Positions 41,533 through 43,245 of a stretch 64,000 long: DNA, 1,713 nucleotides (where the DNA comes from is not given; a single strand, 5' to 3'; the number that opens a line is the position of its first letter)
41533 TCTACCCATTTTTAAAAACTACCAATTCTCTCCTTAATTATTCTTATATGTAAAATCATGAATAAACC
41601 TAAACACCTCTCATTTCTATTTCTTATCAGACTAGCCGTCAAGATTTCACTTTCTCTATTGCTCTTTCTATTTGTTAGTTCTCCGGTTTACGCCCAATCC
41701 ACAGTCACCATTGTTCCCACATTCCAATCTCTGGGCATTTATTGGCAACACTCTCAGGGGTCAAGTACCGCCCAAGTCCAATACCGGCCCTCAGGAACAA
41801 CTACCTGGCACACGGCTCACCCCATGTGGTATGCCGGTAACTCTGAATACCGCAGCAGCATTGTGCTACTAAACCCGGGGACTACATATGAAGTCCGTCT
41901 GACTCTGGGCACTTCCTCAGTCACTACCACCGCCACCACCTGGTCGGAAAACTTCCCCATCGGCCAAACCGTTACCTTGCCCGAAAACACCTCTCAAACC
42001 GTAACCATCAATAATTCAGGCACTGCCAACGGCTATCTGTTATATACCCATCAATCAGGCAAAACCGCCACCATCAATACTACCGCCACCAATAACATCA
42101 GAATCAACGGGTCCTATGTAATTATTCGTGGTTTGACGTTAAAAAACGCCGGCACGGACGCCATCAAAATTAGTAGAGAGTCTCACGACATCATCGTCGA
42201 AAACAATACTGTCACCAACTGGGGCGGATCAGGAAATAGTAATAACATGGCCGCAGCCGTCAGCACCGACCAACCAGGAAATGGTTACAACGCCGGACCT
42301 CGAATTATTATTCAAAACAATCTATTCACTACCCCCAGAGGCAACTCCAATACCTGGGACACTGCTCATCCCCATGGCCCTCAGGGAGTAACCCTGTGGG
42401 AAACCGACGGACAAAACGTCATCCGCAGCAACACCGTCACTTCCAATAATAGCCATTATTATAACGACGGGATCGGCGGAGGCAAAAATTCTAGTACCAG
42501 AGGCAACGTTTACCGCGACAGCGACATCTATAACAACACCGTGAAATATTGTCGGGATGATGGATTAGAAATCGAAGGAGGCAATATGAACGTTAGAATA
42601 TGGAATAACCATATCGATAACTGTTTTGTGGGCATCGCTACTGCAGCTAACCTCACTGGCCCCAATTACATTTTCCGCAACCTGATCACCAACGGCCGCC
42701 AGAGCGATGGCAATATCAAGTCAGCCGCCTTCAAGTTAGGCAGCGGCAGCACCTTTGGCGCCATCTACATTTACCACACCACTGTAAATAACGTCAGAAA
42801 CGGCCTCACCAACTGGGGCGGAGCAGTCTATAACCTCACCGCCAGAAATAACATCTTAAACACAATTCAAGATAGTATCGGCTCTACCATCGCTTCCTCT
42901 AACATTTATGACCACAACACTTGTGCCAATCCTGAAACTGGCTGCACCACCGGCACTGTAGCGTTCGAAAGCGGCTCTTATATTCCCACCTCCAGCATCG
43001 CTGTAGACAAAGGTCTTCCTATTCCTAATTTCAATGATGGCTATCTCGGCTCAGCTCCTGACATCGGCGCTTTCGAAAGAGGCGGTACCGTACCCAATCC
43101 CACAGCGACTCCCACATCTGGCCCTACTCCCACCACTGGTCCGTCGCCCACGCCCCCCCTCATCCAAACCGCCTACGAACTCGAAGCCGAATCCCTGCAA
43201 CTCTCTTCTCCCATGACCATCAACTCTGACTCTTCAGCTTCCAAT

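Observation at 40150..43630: Very recent inverted duplication of a CBM6/35-like module between divergently oriented genes, detectable by skew violation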

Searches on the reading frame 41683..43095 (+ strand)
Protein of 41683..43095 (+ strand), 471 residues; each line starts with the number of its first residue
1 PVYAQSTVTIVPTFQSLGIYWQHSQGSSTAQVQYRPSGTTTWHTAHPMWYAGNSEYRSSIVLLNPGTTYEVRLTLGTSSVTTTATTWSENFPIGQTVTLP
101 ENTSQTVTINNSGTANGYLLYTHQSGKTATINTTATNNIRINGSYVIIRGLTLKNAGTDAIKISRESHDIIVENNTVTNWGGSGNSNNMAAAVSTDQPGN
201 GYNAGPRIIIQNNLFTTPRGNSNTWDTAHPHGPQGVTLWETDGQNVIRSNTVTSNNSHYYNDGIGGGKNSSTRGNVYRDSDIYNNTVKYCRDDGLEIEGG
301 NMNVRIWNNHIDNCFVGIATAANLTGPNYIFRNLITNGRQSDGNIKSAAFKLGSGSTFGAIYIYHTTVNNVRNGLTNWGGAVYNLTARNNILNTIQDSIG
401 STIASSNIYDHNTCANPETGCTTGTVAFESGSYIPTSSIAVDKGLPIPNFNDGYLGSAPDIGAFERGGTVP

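Call 72: search_solved_structures(query=window:41683-43095:+, max_evalue=1)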
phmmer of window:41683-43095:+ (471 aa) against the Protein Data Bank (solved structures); distinct sequences matched with E-value up to 1: 0.
